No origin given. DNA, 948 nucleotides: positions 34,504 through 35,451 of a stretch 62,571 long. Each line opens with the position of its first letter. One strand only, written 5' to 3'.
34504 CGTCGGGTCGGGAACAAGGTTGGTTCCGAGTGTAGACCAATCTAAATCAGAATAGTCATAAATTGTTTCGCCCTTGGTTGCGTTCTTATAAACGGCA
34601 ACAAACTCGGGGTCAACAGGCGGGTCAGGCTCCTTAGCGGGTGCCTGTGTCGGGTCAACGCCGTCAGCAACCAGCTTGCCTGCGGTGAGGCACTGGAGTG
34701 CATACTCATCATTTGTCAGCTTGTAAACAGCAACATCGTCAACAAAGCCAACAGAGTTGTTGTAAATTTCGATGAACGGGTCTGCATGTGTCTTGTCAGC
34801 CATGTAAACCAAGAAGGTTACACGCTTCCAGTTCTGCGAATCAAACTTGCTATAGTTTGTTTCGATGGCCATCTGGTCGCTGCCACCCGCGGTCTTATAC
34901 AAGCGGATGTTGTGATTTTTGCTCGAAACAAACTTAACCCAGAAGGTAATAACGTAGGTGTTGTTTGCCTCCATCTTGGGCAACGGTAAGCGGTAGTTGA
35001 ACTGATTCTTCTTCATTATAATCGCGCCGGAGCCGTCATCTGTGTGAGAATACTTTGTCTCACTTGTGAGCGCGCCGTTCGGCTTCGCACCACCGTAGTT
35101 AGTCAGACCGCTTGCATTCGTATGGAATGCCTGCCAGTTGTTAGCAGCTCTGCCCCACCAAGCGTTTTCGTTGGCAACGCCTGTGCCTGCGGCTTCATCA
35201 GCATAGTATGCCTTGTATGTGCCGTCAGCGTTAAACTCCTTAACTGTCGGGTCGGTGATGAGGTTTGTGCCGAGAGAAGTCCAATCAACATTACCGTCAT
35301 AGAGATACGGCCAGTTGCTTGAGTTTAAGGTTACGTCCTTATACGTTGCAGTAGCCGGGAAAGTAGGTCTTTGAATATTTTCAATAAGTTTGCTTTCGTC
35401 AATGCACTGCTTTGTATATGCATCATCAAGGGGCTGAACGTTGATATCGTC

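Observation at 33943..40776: Eight copies of an unnamed ~185-205-aa module spread over two adjacent secreted proteins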

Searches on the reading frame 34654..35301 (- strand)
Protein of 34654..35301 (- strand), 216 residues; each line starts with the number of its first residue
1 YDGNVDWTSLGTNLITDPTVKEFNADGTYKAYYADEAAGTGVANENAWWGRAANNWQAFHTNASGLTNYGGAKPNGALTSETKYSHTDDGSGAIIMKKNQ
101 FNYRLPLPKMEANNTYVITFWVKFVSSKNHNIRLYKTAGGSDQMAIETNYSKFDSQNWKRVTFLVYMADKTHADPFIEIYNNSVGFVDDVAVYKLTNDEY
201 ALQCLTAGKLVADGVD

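Call 8: search_protein_families(library=pfam, proteins=[window:34654-35301:-], max_evalue=10)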
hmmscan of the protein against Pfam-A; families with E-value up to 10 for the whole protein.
window:34654-35301:- (216 aa): 3 families
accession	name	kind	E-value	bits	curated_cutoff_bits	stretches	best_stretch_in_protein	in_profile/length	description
PF02018.23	CBM_4_9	-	0.00083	20.2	25.9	1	106-168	56-119/136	Carbohydrate binding domain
PF00629.30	MAM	-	0.14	12.4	26.4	1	99-165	55-122/158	MAM domain, meprin/A5/mu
PF04082.23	Fungal_trans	-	0.14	11.6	23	1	149-173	141-165/262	Fungal specific transcription factor domain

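Call 9: find_homologous_proteins(query=A1, max_evalue=0.001)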
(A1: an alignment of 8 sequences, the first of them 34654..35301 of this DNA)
Query A1 (8 sequences) (216 aa, profile of the alignment): 1 proteins with E <= 0.001 among 2641 candidates.
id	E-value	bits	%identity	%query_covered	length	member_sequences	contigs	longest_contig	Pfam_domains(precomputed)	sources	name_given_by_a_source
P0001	2.1e-33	134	29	97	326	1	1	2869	-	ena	-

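Call 14: find_encoding_contigs(protein=P0001, flank=5000)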
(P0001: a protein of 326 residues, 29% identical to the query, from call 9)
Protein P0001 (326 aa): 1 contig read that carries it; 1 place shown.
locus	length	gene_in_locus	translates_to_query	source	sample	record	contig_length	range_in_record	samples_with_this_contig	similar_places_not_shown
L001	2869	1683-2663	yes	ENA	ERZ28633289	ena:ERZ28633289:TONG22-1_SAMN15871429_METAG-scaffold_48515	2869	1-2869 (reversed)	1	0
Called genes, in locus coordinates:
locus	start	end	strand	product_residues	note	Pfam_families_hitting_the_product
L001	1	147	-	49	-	?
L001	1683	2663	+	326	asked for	-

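Call 18: predict_structure(alignment_id=A2)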
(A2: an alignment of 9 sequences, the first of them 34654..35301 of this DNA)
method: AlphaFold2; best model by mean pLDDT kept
length: 216 residues; sequences in the alignment: 9
mean_pLDDT: 72.9   pTM: 0.75
mean pLDDT of the five models: 72.9, 72.1, 63.5, 60.8, 60.0
residues with pLDDT >= 90: 0; 70-90: 142; 50-70: 56; < 50: 18
segments of 3 or more residues with pLDDT < 50: 1-4, 61-65, 208-216
pLDDT, mean of each block of 10 residues (from residue 1): 53 66 77 83 85 71 55 74 81 81 84 83 81 73 65 68 77 80 85 76 56 35
secondary structure, 60 per line:
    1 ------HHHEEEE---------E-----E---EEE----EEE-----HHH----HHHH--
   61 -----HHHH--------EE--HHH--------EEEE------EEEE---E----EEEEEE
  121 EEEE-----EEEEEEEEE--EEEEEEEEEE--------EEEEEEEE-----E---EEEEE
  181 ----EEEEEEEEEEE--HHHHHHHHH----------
elements in order: E10-13 E33-35 E40-42 H55-58 H66-69 E93-96 E103-106 E115-124 E130-138 E141-150 E159-166 E176-180 E185-195 H198-206

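Call 23: search_protein_representatives(alignment_id=A1)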
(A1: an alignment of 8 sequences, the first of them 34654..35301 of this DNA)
Query: 8 sequences, 211 profile positions. Proteins with E-value up to 0.001 (for the whole library): 178; up to 1e-10: 55; up to 1e-30: 39. The best 150 are listed.
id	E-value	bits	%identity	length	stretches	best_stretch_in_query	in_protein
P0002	0.0e+00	1253.5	-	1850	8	2-210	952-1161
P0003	0.0e+00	1079.7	-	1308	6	2-208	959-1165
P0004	4.2e-226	762.1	-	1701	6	2-208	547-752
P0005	2.1e-196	665.0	-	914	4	2-210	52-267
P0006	8.9e-185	627.0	-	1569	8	2-208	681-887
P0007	2.1e-171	583.4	-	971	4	2-207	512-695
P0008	2.8e-154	527.4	-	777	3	2-209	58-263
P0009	2.7e-138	475.1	-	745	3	2-210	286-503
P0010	3.7e-127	438.7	-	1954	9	2-205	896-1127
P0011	7.1e-127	437.8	-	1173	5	2-208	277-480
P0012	1.9e-125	433.2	-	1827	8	2-205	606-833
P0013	1.4e-117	407.4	-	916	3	2-209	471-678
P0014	2.9e-111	386.8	-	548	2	2-209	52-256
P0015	3.8e-108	376.6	-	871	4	2-207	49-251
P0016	3.5e-107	373.5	-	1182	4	2-209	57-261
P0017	2.8e-105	367.3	-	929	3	3-209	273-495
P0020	4.7e-100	350.2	-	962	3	2-209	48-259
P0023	8.4e-87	306.9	-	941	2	2-207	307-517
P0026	4.0e-75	268.7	-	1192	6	66-206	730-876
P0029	6.6e-70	251.7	-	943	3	4-207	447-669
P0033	4.9e-50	186.7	-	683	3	2-207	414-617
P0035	2.4e-41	158.4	-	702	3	2-206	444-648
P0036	3.4e-41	157.9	-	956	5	81-205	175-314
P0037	2.4e-40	155.1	-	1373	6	3-206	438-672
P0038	1.2e-34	136.4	-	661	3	2-196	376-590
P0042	1.4e-26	110.1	-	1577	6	107-192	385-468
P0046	6.2e-19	85.1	-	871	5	88-193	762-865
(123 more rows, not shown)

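Call 24: fold_search(model_id=the predicted structure, library=pdb)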
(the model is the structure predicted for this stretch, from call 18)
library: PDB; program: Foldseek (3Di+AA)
matches with E <= 10: 1798; with E <= 0.001: 131
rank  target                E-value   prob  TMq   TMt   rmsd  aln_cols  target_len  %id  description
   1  2zex_A                2.0e-06  1.00  0.41  0.57   3.7       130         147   15  Family 16 carbohydrate binding module (released 2008-03-04)
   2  2zey_B                2.1e-06  1.00  0.42  0.59   3.5       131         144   15  Family 16 carbohydrate binding module (released 2008-03-04)
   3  2zey_A                2.3e-06  1.00  0.42  0.59   3.6       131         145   15  Family 16 carbohydrate binding module (released 2008-03-04)
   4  3oea_A                2.4e-06  1.00  0.41  0.58   3.6       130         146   15  Crystal structure of the Q121E mutants of C.polysaccharolyticus CBM16-1 bound to cellopentaose (released 2010-08-25)
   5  2zew_A                2.4e-06  1.00  0.41  0.57   3.8       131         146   15  Family 16 Cabohydrate Binding Domain Module 1 (released 2008-03-04)
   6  2zez_C                2.8e-06  1.00  0.40  0.58   3.8       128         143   11  Family 16 Carbohydrate Binding Module-2 (released 2008-03-25)
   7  2zew_B                4.2e-06  1.00  0.42  0.58   3.5       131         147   15  Family 16 Cabohydrate Binding Domain Module 1 (released 2008-03-04)
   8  3oeb_A                6.1e-06  1.00  0.41  0.59   3.6       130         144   15  Crystal structure of the Q121E mutant of C.polysaccharolyticus CBM16-1 bound to mannopentaose (released 2010-08-25)
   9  2zez_A                8.5e-06  1.00  0.40  0.58   3.8       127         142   11  Family 16 Carbohydrate Binding Module-2 (released 2008-03-25)
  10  2zex_B                1.7e-05  1.00  0.41  0.57   3.7       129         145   16  Family 16 carbohydrate binding module (released 2008-03-04)
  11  9jsk_C                1.7e-05  1.00  0.39  0.20   3.9       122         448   13  Clostridium perfringens iota toxin pore Ib in prepore IV state (released 2025-05-14)
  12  9jsf                  2.2e-05  1.00  0.36  0.17   4.2       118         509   14  Clostridium perfringens iota toxin pore Ib in prepore I state (released 2025-05-14)
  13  9jsg                  2.2e-05  1.00  0.35  0.16   4.8       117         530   15  Clostridium perfringens iota toxin pore Ib in pore state (released 2025-05-14)
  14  4d0q                  2.2e-05  1.00  0.40  0.51  10.8       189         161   12  Hyaluronan Binding Module of the Streptococcal Pneumoniae Hyaluronate Lyase (released 2014-08-06)
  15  9jsm_A                2.4e-05  1.00  0.39  0.20   4.0       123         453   13  Clostridium perfringens iota toxin pore Ib in prepore VI state (released 2025-05-14)
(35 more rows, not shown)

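Call 27: list_cluster_members(proteins=[P0002, P0003, P0004, P0005, P0006, P0007, P0010, P0012, P0016, P0020])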
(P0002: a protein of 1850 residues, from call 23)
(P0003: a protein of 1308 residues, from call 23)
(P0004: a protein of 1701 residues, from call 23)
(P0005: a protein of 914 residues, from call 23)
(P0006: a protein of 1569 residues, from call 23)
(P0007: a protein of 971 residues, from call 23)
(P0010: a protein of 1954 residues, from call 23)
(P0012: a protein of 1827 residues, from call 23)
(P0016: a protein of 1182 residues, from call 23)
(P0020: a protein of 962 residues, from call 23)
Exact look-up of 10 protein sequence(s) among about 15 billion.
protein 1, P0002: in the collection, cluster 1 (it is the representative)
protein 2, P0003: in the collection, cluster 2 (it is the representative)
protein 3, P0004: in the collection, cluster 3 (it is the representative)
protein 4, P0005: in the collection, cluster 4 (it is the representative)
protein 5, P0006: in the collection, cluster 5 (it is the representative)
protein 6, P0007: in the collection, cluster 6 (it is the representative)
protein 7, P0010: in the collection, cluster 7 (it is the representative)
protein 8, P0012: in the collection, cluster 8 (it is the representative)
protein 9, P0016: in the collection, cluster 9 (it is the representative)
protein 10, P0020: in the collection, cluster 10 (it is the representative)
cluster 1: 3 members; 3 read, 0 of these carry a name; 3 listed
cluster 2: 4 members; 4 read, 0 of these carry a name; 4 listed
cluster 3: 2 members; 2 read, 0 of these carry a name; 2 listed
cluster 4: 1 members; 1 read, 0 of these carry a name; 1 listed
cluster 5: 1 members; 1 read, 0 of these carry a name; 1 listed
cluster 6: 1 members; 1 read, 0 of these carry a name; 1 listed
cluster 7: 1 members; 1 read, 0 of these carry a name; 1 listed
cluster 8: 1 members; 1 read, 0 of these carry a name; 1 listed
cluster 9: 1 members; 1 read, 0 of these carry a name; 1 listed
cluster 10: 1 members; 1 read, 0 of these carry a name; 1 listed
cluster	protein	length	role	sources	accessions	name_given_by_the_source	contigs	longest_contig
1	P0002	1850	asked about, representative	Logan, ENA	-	-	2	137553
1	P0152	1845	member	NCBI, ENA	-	-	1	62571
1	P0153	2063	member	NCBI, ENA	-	-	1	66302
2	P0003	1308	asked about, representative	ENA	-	-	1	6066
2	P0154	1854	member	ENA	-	-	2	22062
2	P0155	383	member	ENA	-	-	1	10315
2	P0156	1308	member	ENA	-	-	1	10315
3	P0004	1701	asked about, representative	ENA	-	-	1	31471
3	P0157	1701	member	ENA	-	-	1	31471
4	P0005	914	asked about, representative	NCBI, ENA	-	-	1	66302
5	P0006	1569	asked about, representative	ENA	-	-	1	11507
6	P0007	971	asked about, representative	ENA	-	-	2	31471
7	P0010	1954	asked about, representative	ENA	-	-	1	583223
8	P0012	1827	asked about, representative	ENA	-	-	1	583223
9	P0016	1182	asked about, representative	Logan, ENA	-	-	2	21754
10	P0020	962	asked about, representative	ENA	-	-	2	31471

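Call 30: find_related_loci(query=A3, collection=genome_contigs, flank=10000)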
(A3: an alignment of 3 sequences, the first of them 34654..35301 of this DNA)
Query A3 (216 aa) in genome_contigs; peptide patterns used: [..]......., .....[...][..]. (x = any residue, [..] = any of these).
66 stretches matched a pattern; 1 encode a relative of the query (tblastn E <= 1e-3); 1 distinct loci.
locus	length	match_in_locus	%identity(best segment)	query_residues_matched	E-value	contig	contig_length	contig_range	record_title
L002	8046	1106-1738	71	1-216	5e-104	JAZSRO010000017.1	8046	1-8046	MAG: Acutalibacteraceae bacterium isolate T1900044537_TS20190003.MAGScoT_cleanbin_000007 SGB_28_k141_962370, whole genom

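Call 32: search_protein_families(library=pfam, proteins=[P0029, P0033, P0035, P0020, P0037, P0038, P0007, P0042, P0046], max_evalue=0.01)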
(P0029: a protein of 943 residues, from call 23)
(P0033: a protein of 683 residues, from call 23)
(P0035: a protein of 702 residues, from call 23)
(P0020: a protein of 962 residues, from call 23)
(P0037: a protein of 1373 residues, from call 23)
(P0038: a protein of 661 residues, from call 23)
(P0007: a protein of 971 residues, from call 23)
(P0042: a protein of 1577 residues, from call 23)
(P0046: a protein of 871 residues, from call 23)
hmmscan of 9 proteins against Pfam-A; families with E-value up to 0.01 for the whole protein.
P0029 (943 aa): 2 families
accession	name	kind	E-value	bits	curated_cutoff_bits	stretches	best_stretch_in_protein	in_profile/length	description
PF02018.23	CBM_4_9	-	3.7e-13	50.5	25.9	1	241-363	1-122/136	Carbohydrate binding domain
PF00404.24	Dockerin_1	-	3.5e-06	27.5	22.9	1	889-940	2-57/57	Dockerin type I domain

P0033 (683 aa): 2 families
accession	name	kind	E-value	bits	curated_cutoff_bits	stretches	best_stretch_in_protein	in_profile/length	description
PF00404.24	Dockerin_1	-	5.4e-09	36.6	22.9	1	623-677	1-57/57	Dockerin type I domain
PF02018.23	CBM_4_9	-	1.8e-08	35.2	25.9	1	226-296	2-77/136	Carbohydrate binding domain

P0035 (702 aa): 2 families
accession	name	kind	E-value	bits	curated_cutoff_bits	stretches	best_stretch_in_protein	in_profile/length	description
PF02018.23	CBM_4_9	-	1.3e-06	29.3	25.9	1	256-372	2-127/136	Carbohydrate binding domain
PF00404.24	Dockerin_1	-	5.4e-06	26.9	22.9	1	650-700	1-56/57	Dockerin type I domain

P0020 (962 aa): 1 family
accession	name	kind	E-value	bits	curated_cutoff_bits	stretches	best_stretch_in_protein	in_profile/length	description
PF00404.24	Dockerin_1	-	1.4e-10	41.6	22.9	1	901-954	1-56/57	Dockerin type I domain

P0037 (1373 aa): 0 families

P0038 (661 aa): 1 family
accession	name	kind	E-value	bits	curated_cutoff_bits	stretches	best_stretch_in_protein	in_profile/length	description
PF00404.24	Dockerin_1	-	7.4e-08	32.9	22.9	1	601-658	2-56/57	Dockerin type I domain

P0007 (971 aa): 2 families
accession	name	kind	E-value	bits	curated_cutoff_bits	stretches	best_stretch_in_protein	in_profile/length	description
PF00404.24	Dockerin_1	-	2.9e-07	31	22.9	1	912-964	2-56/57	Dockerin type I domain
PF13499.12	EF-hand_7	-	0.0044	17.8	30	0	913-961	12-66/67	EF-hand domain pair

P0042 (1577 aa): 2 families
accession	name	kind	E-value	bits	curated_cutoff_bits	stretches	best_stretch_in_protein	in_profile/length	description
PF02018.23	CBM_4_9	-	3e-54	183.5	25.9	6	481-590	4-121/136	Carbohydrate binding domain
PF00629.30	MAM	-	1.3e-09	38.5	26.4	0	832-908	77-153/158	MAM domain, meprin/A5/mu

P0046 (871 aa): 10 families
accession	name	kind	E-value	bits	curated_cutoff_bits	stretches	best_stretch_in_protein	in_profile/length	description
PF02018.23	CBM_4_9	-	3.9e-39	134.6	25.9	5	595-709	5-128/136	Carbohydrate binding domain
PF13517.12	FG-GAP_3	-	1.4e-29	102.9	26.9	4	39-98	1-61/61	FG-GAP-like repeat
PF01839.29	FG-GAP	-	8.7e-21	73.8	22.1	3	81-109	3-37/37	FG-GAP repeat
PF21466.3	GH101_dom-5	-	1.5e-12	48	27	0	183-266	2-83/145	Endo-alpha-N-acetylgalactosaminidase, domain 5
PF16656.11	Pur_ac_phosph_N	-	2.5e-10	41.2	30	0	757-798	55-85/93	Purple acid Phosphatase, N-terminal domain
PF00041.27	fn3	-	3.1e-10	40.5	25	0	777-799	52-74/84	Fibronectin type III domain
PF10179.15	NDNF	-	1.5e-07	32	27.3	0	762-805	77-120/127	Neuron-derived neurotrophic factor, first Fn(III) domain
PF16874.11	Glyco_hydro_36C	-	2.1e-05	25.3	27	0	506-532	34-57/77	Glycosyl hydrolase family 36 C-terminal domain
PF13483.12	Lactamase_B_3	-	3.2e-05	24.4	24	0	327-358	5-36/160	Beta-lactamase superfamily domain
PF07198.17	DUF1410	-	0.0038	18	25.5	0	764-790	24-49/61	Protein of unknown function (DUF1410)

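Call 35: search_solved_structures(query=A1, max_evalue=10, show_alignments=2)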
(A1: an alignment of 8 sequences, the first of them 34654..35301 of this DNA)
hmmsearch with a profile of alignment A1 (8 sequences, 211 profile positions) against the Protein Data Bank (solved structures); distinct sequences matched with E-value up to 10: 3.
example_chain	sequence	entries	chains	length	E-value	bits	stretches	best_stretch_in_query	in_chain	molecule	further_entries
8xmz_A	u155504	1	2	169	0.0055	19.9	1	109-191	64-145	T9SS C-terminal target domain-containing protein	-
4d0q_A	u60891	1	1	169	0.016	18.4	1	79-193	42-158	HYALURONATE LYASE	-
1k42_A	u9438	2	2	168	0.35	14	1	100-187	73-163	Xylanase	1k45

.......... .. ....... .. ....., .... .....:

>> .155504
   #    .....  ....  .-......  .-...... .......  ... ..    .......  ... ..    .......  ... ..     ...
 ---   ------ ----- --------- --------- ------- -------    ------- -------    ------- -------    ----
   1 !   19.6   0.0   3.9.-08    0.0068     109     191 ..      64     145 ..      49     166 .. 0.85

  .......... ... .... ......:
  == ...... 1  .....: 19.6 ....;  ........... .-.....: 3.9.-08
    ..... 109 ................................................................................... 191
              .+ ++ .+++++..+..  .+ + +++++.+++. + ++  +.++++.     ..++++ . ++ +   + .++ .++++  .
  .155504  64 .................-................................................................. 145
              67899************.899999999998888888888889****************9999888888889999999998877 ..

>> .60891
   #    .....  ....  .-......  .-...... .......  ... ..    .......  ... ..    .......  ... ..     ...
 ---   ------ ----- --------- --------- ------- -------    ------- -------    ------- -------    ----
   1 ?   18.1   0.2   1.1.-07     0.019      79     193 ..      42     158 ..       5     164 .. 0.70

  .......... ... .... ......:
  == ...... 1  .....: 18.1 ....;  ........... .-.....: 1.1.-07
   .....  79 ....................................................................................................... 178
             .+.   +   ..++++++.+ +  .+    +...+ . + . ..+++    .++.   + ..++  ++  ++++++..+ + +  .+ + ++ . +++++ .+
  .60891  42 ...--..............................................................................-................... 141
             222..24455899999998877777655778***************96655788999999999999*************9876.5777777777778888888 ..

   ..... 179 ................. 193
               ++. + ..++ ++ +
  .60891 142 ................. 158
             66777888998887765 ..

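Call 39: search_protein_families(library=pfam, alignment_id=A4, max_evalue=0.001)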
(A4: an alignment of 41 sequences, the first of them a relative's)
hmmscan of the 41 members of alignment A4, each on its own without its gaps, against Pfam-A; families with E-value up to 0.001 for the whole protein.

A. member 1, P0003 (1308 aa): 0 families

B. families by the number of members that match (of 41 scanned): 5 families
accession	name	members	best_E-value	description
PF00404.24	Dockerin_1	14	2.4e-11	Dockerin type I domain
PF02018.23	CBM_4_9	6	2e-14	Carbohydrate binding domain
PF00963.24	Cohesin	3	8.7e-08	Cohesin domain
PF13472.12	Lipase_GDSL_2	1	7.4e-13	GDSL-like Lipase/Acylhydrolase family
PF14812.11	PBP1_TM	1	0.0002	Transmembrane domain of transglycosylase PBP1 at N-terminal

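Call 40: search_protein_families(library=pfam, proteins=[P0010, P0012, P0026, P0036, P0006, P0004], max_evalue=0.001)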
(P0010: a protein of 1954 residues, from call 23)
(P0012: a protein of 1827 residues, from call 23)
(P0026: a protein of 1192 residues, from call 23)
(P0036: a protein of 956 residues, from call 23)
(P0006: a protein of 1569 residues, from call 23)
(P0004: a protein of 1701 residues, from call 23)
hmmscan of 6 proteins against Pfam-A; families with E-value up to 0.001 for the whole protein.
P0010 (1954 aa): 0 families

P0012 (1827 aa): 0 families

P0026 (1192 aa): 2 families
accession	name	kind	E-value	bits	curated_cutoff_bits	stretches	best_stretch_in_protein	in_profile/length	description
PF00404.24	Dockerin_1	-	2.1e-10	41.1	22.9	1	1132-1184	2-56/57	Dockerin type I domain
PF00963.24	Cohesin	-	7.1e-07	30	24.1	1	989-1124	2-139/139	Cohesin domain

P0036 (956 aa): 2 families
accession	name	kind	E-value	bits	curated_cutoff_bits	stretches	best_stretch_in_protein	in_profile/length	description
PF00404.24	Dockerin_1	-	5.7e-10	39.7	22.9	1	896-948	2-56/57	Dockerin type I domain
PF00963.24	Cohesin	-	8.7e-08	32.9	24.1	1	755-888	2-139/139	Cohesin domain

P0006 (1569 aa): 1 family
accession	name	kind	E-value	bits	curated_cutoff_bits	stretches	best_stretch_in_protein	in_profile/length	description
PF02018.23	CBM_4_9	-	2.4e-11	44.6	25.9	1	1313-1429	1-126/136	Carbohydrate binding domain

P0004 (1701 aa): 1 family
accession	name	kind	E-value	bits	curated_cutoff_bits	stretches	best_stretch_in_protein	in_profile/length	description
PF02018.23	CBM_4_9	-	1.2e-09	39.1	25.9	0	1411-1525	2-125/136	Carbohydrate binding domain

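Call 49: predict_structure(alignment_id=A5)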
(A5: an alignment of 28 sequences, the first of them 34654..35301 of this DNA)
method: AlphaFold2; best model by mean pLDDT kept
length: 216 residues; sequences in the alignment: 28
mean_pLDDT: 88.4   pTM: 0.88
mean pLDDT of the five models: 88.4, 87.0, 86.7, 85.9, 84.8
residues with pLDDT >= 90: 144; 70-90: 44; 50-70: 26; < 50: 2
segments of 3 or more residues with pLDDT < 50: none
pLDDT, mean of each block of 10 residues (from residue 1): 78 97 98 95 98 89 69 94 96 91 92 96 88 84 65 77 93 93 93 95 92 62
secondary structure, 60 per line:
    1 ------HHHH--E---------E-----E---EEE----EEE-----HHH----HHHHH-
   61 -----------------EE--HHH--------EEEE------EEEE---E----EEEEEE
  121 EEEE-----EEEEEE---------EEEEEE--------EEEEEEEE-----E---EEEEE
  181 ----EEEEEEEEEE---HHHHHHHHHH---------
elements in order: H7-10 E33-35 E40-42 H55-59 E93-96 E103-106 E115-124 E130-135 E145-150 E159-166 E176-180 E185-194 H198-207
